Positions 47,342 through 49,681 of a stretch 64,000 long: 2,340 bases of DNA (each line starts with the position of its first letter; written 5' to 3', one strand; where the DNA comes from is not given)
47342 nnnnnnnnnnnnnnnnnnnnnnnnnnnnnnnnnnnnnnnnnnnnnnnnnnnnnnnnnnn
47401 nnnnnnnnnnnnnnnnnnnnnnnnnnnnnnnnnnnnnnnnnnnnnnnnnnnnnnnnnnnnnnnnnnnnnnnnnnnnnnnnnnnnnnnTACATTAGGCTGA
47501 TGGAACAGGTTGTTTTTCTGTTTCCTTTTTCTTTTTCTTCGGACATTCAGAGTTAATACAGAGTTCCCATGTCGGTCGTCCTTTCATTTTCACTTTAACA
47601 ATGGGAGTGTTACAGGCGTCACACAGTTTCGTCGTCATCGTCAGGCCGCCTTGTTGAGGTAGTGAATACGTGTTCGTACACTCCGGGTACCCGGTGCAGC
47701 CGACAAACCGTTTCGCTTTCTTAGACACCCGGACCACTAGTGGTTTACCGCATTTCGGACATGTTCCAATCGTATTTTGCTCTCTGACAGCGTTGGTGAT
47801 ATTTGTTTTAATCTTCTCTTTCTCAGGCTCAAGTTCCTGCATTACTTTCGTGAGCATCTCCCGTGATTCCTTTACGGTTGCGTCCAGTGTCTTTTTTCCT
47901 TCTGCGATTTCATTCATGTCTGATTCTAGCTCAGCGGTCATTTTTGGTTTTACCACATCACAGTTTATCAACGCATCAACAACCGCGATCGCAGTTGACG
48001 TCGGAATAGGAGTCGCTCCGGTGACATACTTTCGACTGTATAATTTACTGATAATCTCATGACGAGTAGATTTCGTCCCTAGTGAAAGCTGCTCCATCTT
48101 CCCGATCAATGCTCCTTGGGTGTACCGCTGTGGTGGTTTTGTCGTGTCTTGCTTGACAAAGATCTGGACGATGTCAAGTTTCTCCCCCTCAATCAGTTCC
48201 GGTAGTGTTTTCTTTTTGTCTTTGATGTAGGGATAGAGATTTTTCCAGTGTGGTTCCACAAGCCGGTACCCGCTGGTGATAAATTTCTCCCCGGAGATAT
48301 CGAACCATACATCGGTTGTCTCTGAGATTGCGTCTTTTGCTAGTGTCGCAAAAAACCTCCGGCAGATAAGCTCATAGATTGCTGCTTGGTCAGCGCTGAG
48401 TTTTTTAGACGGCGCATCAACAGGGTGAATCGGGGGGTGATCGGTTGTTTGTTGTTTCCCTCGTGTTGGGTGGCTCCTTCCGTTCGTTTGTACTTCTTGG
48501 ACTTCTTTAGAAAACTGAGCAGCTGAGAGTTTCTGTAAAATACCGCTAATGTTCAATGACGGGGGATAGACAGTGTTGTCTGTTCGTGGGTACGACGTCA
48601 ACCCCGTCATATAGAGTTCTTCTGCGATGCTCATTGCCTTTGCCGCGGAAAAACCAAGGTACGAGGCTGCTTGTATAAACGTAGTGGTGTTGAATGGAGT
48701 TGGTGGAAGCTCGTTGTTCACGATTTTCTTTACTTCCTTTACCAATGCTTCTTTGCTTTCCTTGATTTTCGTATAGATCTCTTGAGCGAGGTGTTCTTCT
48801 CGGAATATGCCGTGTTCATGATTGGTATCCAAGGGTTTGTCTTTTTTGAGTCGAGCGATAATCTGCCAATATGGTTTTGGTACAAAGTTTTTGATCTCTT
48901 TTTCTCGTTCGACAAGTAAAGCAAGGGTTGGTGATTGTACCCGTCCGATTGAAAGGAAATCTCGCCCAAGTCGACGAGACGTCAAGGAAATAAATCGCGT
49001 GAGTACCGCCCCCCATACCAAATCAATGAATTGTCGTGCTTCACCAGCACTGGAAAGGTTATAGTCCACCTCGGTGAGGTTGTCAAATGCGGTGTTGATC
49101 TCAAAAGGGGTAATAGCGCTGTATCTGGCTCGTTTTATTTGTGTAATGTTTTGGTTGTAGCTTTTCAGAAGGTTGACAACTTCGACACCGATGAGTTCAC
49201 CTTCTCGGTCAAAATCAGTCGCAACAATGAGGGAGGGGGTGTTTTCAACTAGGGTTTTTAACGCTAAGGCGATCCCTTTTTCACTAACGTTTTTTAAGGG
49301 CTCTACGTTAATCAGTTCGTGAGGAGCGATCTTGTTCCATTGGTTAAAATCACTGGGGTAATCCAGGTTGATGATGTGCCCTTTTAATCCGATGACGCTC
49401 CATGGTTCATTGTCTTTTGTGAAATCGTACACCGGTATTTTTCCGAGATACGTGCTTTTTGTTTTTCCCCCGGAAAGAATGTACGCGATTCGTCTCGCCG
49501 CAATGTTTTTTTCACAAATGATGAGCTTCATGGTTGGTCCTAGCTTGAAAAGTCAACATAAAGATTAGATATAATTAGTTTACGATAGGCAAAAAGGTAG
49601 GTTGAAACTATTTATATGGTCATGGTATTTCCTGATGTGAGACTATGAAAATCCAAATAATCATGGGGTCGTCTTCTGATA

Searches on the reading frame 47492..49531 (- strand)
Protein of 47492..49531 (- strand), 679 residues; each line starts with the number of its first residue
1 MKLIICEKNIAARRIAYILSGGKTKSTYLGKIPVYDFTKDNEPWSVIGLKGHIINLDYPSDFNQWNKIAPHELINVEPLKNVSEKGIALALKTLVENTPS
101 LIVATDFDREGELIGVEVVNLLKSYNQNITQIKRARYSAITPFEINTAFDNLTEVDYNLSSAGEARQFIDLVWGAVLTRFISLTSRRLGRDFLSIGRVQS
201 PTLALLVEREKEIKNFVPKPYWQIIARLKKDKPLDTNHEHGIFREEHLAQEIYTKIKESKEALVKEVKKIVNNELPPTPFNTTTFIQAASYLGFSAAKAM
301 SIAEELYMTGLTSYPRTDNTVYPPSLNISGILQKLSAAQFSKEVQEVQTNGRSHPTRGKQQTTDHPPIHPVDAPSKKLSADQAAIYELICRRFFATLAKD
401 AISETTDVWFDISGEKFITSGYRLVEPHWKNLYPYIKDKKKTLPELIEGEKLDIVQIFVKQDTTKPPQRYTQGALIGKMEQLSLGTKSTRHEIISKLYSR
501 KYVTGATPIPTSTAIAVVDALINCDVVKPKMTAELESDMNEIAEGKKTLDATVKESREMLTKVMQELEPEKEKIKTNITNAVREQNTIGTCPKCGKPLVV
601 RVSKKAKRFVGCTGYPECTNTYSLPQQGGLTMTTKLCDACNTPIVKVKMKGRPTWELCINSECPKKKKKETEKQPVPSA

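Call 30: search_protein_families(library=pfam, proteins=[window:47492-49531:-], max_evalue=0.00001)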
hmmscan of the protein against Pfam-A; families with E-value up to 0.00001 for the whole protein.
window:47492-49531:- (679 aa): 3 families
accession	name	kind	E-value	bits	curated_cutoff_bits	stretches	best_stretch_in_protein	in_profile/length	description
PF01131.25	Topoisom_bac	-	2.6e-122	409.2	35.1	1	155-553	2-410/411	DNA topoisomerase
PF01396.24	Zn_ribbon_Top1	-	1.1e-13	51.1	32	1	589-626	2-38/39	Topoisomerase DNA binding C4 zinc finger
PF01751.28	Toprim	-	1.7e-10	41.3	23.1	1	2-139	1-95/96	Toprim domain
